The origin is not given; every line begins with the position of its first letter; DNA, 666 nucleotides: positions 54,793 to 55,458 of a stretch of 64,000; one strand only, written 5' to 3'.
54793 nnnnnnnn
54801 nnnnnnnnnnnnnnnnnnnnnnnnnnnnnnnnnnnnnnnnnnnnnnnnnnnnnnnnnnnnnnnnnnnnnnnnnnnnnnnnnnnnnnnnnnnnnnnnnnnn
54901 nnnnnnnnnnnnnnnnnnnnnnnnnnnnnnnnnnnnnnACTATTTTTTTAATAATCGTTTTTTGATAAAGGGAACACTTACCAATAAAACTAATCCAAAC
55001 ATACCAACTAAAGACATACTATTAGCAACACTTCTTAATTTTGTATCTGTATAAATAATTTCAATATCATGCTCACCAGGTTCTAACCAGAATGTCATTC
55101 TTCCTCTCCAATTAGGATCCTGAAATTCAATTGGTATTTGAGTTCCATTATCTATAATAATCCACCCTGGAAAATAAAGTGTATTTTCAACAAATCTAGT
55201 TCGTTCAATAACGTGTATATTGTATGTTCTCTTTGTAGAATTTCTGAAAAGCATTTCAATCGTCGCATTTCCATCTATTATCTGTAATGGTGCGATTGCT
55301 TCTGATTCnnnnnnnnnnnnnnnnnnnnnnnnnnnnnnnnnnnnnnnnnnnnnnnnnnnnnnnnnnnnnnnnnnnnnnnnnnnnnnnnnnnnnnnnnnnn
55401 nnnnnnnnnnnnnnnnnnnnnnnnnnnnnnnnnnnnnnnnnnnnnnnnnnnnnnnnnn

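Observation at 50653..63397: Three paralogous GT-C-like proteins with a conserved 'P-T/S-HDG-x2-H/Q-x2-R...PRW(A/S)G-LN-GYG-P' loop and a C-terminal 'YFPGW...QDxNWRG' beta-module plus TM anchor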

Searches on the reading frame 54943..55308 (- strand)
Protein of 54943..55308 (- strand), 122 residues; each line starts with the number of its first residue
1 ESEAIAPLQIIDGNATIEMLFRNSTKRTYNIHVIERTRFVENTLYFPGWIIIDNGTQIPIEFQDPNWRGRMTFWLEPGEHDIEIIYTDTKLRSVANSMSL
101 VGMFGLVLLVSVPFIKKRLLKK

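Call 72: predict_structure(alignment_id=A4)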
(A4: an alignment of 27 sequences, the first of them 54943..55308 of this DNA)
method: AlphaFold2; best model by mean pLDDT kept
length: 122 residues; sequences in the alignment: 27
mean_pLDDT: 94.1   pTM: 0.75
mean pLDDT of the five models: 94.1, 93.9, 92.6, 92.2, 90.2
residues with pLDDT >= 90: 105; 70-90: 16; 50-70: 1; < 50: 0
segments of 3 or more residues with pLDDT < 50: none
pLDDT, mean of each block of 10 residues (from residue 1): 85 98 97 98 93 98 90 98 93 91 98 94 81
secondary structure, 60 per line:
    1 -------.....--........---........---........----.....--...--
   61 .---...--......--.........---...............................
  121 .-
elements in order: E8-12 E15-22 E26-33 E37-44 E49-53 E56-58 E70-75 E78-86 H90-121

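Call 74: fold_search(model_id=the predicted structure, library=pdb)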
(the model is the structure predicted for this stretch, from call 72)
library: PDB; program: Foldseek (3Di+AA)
matches with E <= 10: 964; with E <= 0.001: 0
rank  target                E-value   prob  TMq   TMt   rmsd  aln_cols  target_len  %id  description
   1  5cz3_A                1.7e-02  0.89  0.30  0.25   9.9       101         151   14  Crystal Structure of Myxoma Virus M64 (released 2015-11-18)
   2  5cz3_B                1.9e-02  0.87  0.30  0.26   9.8       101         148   14  Crystal Structure of Myxoma Virus M64 (released 2015-11-18)
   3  8k7y_A                5.8e-02  1.00  0.43  0.10   3.7        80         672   15  Crystal structure of GH146 beta-L-arabinofuranosidase Bll3HypBA1 (amino acids 380-1051), ligand-free form (released 2024-02-21)
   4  7u0w_A                5.8e-02  0.63  0.28  0.24  12.1        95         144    7  Structure of myxoma virus M062 protein variant MAV (released 2023-02-22)
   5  8exd_B                6.8e-02  1.00  0.48  0.11   4.3        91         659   18  Crystal structure of Aspergillus fumigatus sterylglucosidase A (released 2023-03-01)
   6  6s5i                  7.6e-02  0.77  0.26  0.21   8.7        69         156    6  Structure of the Lausanne variant of myxoma virus M062 protein (released 2021-12-01)
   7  8p67_A                9.4e-02  0.97  0.40  0.13   4.5        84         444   14  Crystal structure of Thermothelomyces thermophila (double mutant EE) in complex with aldotetrauronic acid (released 2024-05-22)
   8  1sqm                  9.4e-02  0.89  0.29  0.08   5.3        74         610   18  STRUCTURE OF [R563A] LEUKOTRIENE A4 HYDROLASE (released 2004-08-03)
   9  5ni6                  1.1e-01  0.89  0.29  0.08   5.3        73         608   16  Crystal structure of human LTA4H mutant D375N in complex with LTA4 (released 2017-08-23)
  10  1hs6                  1.1e-01  0.89  0.29  0.08   5.7        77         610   18  STRUCTURE OF LEUKOTRIENE A4 HYDROLASE COMPLEXED WITH BESTATIN. (released 2001-06-24)
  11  3chp                  1.2e-01  0.89  0.29  0.08   5.5        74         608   19  Crystal structure of leukotriene a4 hydrolase in complex with (3S)-3-amino-4-oxo-4-[(4-phenylmethoxyphenyl)amino]butanoi (released 2008-04-22)
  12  8exd_C                1.5e-01  0.98  0.46  0.11   4.1        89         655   16  Crystal structure of Aspergillus fumigatus sterylglucosidase A (released 2023-03-01)
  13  6ptm                  1.5e-01  0.96  0.37  0.08   5.3        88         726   10  Crystal structure of apo exo-carrageenase GH42 from Bacteroides ovatus (released 2019-09-25)
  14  4fmv                  1.5e-01  0.94  0.39  0.15   4.0        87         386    9  Crystal Structure Analysis of a GH30 Endoxylanase from Clostridium papyrosolvens C71 (released 2013-06-19)
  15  2fqp_D                1.6e-01  0.38  0.26  0.32  10.9        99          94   12  Crystal structure of a cupin domain (bp2299) from bordetella pertussis tohama i at 1.80 A resolution (released 2006-05-16)
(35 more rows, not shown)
